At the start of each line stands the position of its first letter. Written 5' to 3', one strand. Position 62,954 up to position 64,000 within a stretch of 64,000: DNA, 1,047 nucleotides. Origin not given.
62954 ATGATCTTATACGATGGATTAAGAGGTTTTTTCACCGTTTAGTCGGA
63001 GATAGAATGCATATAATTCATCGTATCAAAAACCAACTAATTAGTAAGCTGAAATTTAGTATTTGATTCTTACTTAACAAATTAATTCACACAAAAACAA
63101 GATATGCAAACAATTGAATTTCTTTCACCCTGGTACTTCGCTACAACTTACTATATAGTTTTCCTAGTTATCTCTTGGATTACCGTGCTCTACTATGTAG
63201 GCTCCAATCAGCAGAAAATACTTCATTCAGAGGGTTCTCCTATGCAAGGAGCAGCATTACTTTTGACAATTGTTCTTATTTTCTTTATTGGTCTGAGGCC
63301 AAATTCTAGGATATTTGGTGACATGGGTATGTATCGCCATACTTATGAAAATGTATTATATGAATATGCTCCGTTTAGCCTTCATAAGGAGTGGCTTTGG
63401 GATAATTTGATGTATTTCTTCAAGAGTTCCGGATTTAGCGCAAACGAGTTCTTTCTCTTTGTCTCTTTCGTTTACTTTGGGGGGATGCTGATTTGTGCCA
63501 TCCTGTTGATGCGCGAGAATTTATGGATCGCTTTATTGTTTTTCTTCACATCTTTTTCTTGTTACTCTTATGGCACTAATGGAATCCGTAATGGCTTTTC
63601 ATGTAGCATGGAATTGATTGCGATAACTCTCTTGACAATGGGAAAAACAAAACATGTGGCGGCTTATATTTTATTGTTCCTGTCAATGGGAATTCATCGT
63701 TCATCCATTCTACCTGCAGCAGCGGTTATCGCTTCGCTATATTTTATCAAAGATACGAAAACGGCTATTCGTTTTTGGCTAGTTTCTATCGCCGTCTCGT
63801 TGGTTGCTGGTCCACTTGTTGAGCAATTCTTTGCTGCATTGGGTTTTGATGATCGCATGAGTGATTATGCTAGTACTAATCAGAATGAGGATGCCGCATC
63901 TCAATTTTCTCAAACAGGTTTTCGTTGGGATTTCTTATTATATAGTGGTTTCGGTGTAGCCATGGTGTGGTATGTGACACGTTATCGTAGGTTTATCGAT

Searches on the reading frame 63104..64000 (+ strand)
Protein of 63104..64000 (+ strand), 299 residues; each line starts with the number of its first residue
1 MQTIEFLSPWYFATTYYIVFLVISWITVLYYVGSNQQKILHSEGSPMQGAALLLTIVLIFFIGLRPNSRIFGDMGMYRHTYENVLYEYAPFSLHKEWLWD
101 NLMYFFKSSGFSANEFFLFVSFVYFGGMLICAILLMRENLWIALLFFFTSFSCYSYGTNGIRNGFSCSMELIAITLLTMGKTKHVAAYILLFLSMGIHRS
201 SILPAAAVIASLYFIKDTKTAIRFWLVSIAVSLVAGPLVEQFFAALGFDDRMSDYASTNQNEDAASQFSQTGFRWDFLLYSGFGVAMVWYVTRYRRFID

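Call 9: search_protein_families(library=pfam, proteins=[window:63104-64000:+], max_evalue=0.01)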
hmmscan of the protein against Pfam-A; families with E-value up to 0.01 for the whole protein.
window:63104-64000:+ (299 aa): 1 family
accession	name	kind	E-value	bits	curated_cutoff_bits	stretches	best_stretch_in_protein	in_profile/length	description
PF14897.12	EpsG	-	1.4e-17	64.3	30.1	1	52-274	5-215/326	EpsG family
